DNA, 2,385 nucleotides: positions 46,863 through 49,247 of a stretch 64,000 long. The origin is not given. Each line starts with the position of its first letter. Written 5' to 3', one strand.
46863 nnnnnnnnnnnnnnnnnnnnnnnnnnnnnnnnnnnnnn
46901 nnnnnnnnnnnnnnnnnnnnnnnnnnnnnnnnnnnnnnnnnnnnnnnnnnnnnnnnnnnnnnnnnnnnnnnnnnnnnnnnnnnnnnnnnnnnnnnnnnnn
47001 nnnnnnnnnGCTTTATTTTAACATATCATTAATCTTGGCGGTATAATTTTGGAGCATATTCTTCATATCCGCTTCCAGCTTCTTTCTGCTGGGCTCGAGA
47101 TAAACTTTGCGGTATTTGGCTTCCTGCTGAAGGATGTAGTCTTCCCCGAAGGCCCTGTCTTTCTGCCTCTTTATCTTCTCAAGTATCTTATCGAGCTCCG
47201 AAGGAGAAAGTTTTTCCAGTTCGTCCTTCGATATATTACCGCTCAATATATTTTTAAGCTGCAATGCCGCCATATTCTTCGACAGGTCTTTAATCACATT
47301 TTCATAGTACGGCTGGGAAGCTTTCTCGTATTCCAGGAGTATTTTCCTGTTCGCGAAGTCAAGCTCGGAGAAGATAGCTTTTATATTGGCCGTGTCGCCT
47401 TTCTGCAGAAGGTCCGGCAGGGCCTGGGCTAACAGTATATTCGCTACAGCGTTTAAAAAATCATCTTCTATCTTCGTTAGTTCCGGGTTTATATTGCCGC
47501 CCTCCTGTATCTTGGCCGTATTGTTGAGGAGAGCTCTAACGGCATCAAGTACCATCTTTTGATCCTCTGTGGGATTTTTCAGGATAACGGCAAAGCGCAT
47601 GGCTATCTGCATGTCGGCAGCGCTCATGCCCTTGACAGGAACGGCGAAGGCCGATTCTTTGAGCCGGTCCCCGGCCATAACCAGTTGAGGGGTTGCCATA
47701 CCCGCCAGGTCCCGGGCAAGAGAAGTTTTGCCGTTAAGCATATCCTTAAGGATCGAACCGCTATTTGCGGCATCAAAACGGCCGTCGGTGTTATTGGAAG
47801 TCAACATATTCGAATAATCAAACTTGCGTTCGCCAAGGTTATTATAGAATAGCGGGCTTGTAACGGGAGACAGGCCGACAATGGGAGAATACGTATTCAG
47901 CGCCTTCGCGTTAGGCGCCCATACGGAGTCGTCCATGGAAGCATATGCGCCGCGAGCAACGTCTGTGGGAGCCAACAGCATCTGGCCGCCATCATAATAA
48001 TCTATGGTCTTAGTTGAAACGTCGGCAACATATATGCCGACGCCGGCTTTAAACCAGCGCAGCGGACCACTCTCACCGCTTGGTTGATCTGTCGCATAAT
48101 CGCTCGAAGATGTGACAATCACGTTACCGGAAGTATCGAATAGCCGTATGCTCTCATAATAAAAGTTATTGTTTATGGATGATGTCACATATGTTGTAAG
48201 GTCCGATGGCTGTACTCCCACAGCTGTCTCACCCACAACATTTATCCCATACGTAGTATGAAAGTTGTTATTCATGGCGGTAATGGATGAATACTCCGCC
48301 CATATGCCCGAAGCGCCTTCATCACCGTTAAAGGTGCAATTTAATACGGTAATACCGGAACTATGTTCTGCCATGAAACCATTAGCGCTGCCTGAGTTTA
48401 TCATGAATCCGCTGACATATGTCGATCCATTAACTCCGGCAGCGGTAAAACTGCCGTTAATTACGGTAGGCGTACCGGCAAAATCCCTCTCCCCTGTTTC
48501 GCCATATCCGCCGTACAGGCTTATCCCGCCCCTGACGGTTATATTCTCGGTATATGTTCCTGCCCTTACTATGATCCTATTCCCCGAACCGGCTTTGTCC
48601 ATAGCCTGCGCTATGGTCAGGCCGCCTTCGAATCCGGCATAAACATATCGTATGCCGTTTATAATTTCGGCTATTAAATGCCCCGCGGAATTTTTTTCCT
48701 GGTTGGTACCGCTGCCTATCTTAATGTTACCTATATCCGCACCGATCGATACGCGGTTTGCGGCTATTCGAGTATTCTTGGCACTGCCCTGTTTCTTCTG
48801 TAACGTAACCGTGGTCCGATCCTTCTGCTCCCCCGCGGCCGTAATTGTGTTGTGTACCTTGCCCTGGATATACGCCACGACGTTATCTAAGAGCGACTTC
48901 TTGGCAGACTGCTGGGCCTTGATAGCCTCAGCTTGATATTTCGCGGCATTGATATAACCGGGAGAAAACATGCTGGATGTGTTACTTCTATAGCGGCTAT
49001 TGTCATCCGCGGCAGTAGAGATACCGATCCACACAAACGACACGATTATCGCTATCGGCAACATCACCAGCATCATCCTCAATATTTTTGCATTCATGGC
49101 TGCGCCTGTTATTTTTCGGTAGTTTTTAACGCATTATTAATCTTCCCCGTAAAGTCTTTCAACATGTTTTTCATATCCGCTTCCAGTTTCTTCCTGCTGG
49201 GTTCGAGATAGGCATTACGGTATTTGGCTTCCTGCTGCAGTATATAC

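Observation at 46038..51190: Radical SAM/SPASM gene immediately downstream of two tandem secreted beta-helix paralogs: candidate modification system for surface proteins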

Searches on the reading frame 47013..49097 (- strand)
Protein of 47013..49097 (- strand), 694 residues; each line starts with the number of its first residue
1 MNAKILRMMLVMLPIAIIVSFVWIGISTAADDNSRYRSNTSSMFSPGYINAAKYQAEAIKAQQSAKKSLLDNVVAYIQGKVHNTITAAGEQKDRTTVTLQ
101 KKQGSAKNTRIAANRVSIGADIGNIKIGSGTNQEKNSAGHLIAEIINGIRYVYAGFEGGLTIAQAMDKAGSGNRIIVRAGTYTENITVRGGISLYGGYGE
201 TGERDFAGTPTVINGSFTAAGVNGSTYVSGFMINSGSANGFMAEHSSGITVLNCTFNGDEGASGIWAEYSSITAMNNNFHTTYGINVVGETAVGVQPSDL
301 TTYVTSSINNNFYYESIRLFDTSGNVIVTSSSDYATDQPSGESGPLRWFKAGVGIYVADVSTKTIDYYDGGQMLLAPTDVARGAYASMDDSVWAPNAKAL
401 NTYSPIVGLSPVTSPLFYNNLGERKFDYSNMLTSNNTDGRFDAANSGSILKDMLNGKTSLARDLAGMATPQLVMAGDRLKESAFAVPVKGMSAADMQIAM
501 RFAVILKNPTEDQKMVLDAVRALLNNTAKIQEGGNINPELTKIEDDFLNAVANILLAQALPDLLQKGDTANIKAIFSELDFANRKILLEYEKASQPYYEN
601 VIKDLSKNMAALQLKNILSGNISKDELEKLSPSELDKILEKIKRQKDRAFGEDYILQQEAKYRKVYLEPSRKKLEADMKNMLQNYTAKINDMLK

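Call 3: search_protein_families(library=pfam, proteins=[window:47013-49097:-], max_evalue=0.01)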
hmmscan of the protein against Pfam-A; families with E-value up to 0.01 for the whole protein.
window:47013-49097:- (694 aa): 0 families

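Call 4: search_protein_families(library=ncbifam, proteins=[window:47013-49097:-], max_evalue=0.01)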
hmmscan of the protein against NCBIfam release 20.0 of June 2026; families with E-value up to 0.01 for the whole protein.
window:47013-49097:- (694 aa): 0 families

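Call 17: find_homologous_proteins(query=window:47013-49097:-)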
Query window:47013-49097:- (694 aa): 5 proteins with E <= 0.001 among 8000 candidates.
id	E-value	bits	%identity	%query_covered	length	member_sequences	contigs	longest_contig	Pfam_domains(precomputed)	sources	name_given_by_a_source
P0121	3.3e-105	371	36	98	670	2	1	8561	-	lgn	-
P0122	1.3e-102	363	62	36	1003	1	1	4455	-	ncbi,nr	ncbi:MAG: hypothetical protein PHN63_05255 [Candidatus Omnitrophica bacterium]|nr:hypothetical prote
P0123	1.0e-96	343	35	99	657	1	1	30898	-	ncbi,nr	ncbi:MAG: hypothetical protein Q7S30_01795, partial [Candidatus Omnitrophota bacterium]|nr:hypotheti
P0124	5.7e-82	294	39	41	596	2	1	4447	-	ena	-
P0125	7.1e-41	159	35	48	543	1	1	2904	-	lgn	-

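Call 19: find_encoding_contigs(protein=P0123, flank=8000, max_places=2)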
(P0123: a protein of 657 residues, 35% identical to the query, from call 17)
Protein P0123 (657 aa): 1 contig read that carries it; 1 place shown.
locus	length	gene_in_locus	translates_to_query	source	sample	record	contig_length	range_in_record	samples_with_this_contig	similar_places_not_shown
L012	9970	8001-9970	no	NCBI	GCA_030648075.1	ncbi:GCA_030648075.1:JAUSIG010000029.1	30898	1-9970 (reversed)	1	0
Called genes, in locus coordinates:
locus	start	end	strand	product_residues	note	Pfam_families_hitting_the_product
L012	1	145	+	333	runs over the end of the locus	PF02547:Queuosine_synth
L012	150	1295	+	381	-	PF01702:TGT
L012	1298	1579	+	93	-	PF02699:YajC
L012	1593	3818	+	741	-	PF07549:Sec_GG (weak), PF21760:SecD_1st, PF22599:SecDF_P1_head, PF02355:SecD_SecF_C, PF00873:ACR_tran (weak), PF03176:MMPL, PF02355:SecD_SecF_C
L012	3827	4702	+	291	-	PF01545:Cation_efflux, PF16916:ZT_dimer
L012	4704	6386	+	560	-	PF01368:DHH, PF02272:DHHA1, PF17768:RecJ_OB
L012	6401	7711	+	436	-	PF00672:HAMP, PF00990:GGDEF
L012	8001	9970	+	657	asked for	?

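Call 20: find_encoding_contigs(protein=P0121, flank=8000, max_places=2)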
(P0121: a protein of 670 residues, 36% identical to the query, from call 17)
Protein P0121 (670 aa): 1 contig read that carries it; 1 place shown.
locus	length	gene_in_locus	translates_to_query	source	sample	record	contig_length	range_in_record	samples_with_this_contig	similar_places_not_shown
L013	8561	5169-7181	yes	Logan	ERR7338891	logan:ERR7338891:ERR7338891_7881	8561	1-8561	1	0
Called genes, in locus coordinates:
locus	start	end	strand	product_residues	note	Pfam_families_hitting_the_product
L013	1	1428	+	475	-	?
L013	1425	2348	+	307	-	PF04055:Radical_SAM, PF16199:Radical_SAM_C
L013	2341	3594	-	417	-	PF00483:NTP_transferase, PF24894:Hexapep_GlmU (weak), PF25084:LbH_EIF2B (faint), PF25087:GMPPB_C (faint), PF25247:LbH_GLGC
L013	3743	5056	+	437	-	PF00672:HAMP, PF00990:GGDEF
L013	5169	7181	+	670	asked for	-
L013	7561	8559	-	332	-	?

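Call 23: search_protein_families(library=pfam, proteins=[window:47013-49097:-], max_evalue=10)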
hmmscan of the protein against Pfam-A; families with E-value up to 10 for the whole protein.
window:47013-49097:- (694 aa): 0 families

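Call 43: predict_structure(alignment_id=A4)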
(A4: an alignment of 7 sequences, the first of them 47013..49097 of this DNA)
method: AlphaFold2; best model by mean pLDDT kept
length: 694 residues; sequences in the alignment: 7
mean_pLDDT: 50.4   pTM: 0.37
mean pLDDT of the five models: 50.4, 50.2, 44.4, 42.8, 41.6
residues with pLDDT >= 90: 8; 70-90: 192; 50-70: 140; < 50: 354
segments of 3 or more residues with pLDDT < 50: 1-4, 19-121, 258-444, 456-493, 560-567
pLDDT, mean of each block of 10 residues (from residue 1): 51 53 33 25 32 39 31 34 29 25 22 23 69 85 82 82 84 83 77 79 59 73 64 60 56 53 41 41 29 26 24 29 30 24 23 22 25 25 20 20 22 21 25 24 52 47 26 23 29 50 50 60 65 60 70 60 47 66 74 85 87 79 82 81 81 85 85 79 74 64
secondary structure, 60 per line:
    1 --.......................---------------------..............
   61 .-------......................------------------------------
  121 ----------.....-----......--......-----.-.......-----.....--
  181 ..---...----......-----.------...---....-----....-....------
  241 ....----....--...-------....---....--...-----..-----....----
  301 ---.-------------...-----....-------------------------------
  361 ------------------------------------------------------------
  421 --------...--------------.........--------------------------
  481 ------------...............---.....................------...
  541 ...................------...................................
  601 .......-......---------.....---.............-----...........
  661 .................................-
elements in order (helices of 4 or more, strands of 3 or more residues): H3-25 H47-61 H69-90 E131-135 E141-146 E149-154 H162-168 E174-178 E186-188 E193-198 E211-213 E217-220 E226-229 E231-234 E241-244 E249-252 E255-257 E265-268 E272-275 E278-280 E293-296 E318-320 E326-329 H446-454 H493-507 H511-531 H538-559 H566-607 H609-614 H624-628 H632-644 H650-693

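Call 47: fold_search(model_id=the predicted structure, library=pdb)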
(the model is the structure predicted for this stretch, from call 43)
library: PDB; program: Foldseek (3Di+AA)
matches with E <= 10: 522; with E <= 0.001: 0
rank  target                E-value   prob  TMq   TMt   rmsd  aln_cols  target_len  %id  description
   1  5c1e                  9.5e-03  0.92  0.13  0.27  10.2       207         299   15  Crystal Structure of the Pectin Methylesterase from Aspergillus niger in Penultimately Deglycosylated Form (N-acetylgluc (released 2015-07-01)
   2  4mxn_A                1.4e-02  0.99  0.15  0.41   8.3       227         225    9  Crystal structure of a putative glycosyl hydrolase (PARMER_00599) from Parabacteroides merdae ATCC 43184 at 1.95 A res (released 2013-10-23)
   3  2ntb_A                1.7e-02  0.99  0.14  0.27   6.7       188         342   12  Crystal structure of pectin methylesterase in complex with hexasaccharide V (released 2007-09-18)
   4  4mxn_B                3.9e-02  0.97  0.16  0.42   7.7       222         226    8  Crystal structure of a putative glycosyl hydrolase (PARMER_00599) from Parabacteroides merdae ATCC 43184 at 1.95 A res (released 2013-10-23)
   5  9rkv_M                6.5e-02  0.54  0.12  0.15  17.4       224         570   15  Agrobacterium phage 7-7-1 tail fibers (released 2025-12-10)
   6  4wpc_B                7.7e-02  0.30  0.10  0.20  26.9       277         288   12  Crystal structure of Rgd1p F-BAR domain in complex with inositol phosphate (released 2014-12-24)
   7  8bwk_B                8.6e-02  0.66  0.12  0.12   7.4       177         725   15  Metagenomic derived PL6 alginate lyase (released 2023-12-20)
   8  6w4q_A                9.1e-02  0.54  0.11  0.10  11.4       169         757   15  Crystal structure of full-length tailspike protein 2 (TSP2, ORF211) ) from Escherichia coli O157:H7 bacteriophage CAB1 (released 2021-01-20)
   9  1ru4                  9.1e-02  0.30  0.11  0.18  11.1       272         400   11  Crystal structure of pectate lyase Pel9A (released 2004-04-13)
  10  7psm_A                1.1e-01  0.13  0.08  0.09  23.4       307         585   11  S. cerevisiae Atm1 in MSP1D1 nanodiscs with bound AMP-PNP and Mg2+ (released 2021-12-29)
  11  9rkv_O                1.2e-01  0.38  0.11  0.13  10.8       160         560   17  Agrobacterium phage 7-7-1 tail fibers (released 2025-12-10)
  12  7psl_A                1.3e-01  0.12  0.08  0.09  24.2       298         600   12  S. cerevisiae Atm1 in MSP1D1 nanodiscs in nucleotide-free state (released 2021-12-29)
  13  7pru_A                1.3e-01  0.11  0.08  0.09  23.1       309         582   11  Structure of CtAtm1 in the inward-facing partially occluded with cargo bound (released 2022-08-10)
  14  8xss_B                1.4e-01  0.09  0.08  0.08  22.2       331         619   11  Cryo-EM structure of MsRv1273c/72c from Mycobacterium smegmatis in the ADP-bound IFasym-3 state (ATP 37 degrees C trea (released 2025-05-14)
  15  9e2k_B                1.6e-01  0.12  0.10  0.11  16.4       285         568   12  Variediene synthase with one cyclase (conformation 1) (released 2025-05-21)
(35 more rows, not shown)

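Call 71: search_protein_families(library=padloc, proteins=[window:47013-49097:-], max_evalue=0.01)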
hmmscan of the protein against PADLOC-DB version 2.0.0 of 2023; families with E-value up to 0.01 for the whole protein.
window:47013-49097:- (694 aa): 0 families

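Call 72: search_protein_families(library=phrogs, proteins=[window:47013-49097:-], max_evalue=0.01)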
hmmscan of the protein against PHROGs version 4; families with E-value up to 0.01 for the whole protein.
window:47013-49097:- (694 aa): 0 families

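Call 77: search_protein_families(library=pfam, alignment_id=A8, max_evalue=0.001)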
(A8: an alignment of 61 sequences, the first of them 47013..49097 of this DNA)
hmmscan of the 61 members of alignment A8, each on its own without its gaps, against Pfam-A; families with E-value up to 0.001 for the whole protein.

A. member 1, window:47013-49097:- (694 aa): 0 families

B. families by the number of members that match (of 61 scanned): 9 families
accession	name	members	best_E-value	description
PF13229.12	Beta_helix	6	3.6e-18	Right handed beta helix region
PF05048.19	NosD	6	1.1e-17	Periplasmic copper-binding protein (NosD)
PF07602.17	DUF1565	3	2.6e-06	Protein of unknown function (DUF1565)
PF00404.24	Dockerin_1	2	3.6e-08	Dockerin type I domain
PF23044.1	SH3-C_UBE2O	1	8e-05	UBE2O, ubiquitin binding SH3-C domain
PF14425.11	Imm3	1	0.00014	Immunity protein Imm3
PF11811.13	DUF3331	1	0.00016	Domain of unknown function (DUF3331)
PF22036.2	MoaF_like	1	0.00022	MoaF-like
PF13499.12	EF-hand_7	1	0.00065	EF-hand domain pair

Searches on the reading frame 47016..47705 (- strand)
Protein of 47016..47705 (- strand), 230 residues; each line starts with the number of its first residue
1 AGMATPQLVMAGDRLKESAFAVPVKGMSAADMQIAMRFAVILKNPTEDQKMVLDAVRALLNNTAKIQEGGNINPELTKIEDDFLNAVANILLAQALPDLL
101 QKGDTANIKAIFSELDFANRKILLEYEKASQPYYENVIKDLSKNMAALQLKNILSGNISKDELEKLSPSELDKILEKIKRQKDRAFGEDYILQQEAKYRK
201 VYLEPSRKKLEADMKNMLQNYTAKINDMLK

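Call 30: find_related_loci(query=A3, collection=metagenome_contigs, flank=10000)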
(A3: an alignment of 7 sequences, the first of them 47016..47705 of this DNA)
Query A3 (230 aa) in metagenome_contigs; peptide patterns used: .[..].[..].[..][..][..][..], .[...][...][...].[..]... (x = any residue, [..] = any of these).
599 stretches matched a pattern (row limit reached: there are more); 2 encode a relative of the query (tblastn E <= 1e-3); 2 distinct loci.
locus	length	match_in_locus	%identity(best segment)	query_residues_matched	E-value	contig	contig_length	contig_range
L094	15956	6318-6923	44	28-229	2e-56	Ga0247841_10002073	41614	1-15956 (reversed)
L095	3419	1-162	50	176-229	3e-11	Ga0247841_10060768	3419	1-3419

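Call 64: search_protein_representatives(protein=window:47016-47705:-)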
Query: 230 residues. Proteins with E-value up to 0.001 (for the whole library): 185; up to 1e-10: 175; up to 1e-30: 143. The best 150 are listed.
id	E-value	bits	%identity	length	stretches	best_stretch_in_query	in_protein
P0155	2.3e-79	282.1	63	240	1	12-229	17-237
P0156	4.4e-79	281.2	63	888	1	2-230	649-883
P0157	3.1e-78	278.4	62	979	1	2-230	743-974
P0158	6.1e-75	267.7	61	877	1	9-230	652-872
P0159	1.0e-74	267.0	62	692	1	11-230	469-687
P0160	1.8e-74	266.2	62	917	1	13-230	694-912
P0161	3.4e-74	265.3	61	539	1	10-230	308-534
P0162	8.3e-74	264.0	62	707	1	15-230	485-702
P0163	2.8e-73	262.3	61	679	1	12-229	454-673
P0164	3.8e-73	261.8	60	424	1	10-230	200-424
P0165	9.4e-73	260.6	62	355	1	24-230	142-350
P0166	1.7e-72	259.7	64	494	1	31-230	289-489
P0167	7.1e-72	257.7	59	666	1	12-230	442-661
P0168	6.2e-71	254.6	58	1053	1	12-230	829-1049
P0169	2.8e-70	252.5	57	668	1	10-230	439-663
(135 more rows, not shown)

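Call 80: search_solved_structures(query=A3, max_evalue=5)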
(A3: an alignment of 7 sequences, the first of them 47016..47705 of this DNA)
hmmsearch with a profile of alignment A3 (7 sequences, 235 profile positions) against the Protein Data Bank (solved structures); distinct sequences matched with E-value up to 5: 6.
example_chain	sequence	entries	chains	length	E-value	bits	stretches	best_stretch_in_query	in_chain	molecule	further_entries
7upr_C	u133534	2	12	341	0.28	13.8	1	109-189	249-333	Outer mitochondrial transmembrane helix translocase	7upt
8vxt_A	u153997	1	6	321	0.29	13.7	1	109-189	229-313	Outer mitochondrial transmembrane helix translocase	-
5xxu_M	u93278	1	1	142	0.69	12.5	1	76-147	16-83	Ribosomal protein eS12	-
2bl0_B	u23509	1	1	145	0.73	12.4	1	27-82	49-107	MYOSIN REGULATORY LIGHT CHAIN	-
5ybb_D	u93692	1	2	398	3.7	10.1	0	46-86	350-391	Restriction endonuclease S subunits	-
3okg_A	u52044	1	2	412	4.1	10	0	46-86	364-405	Restriction endonuclease S subunits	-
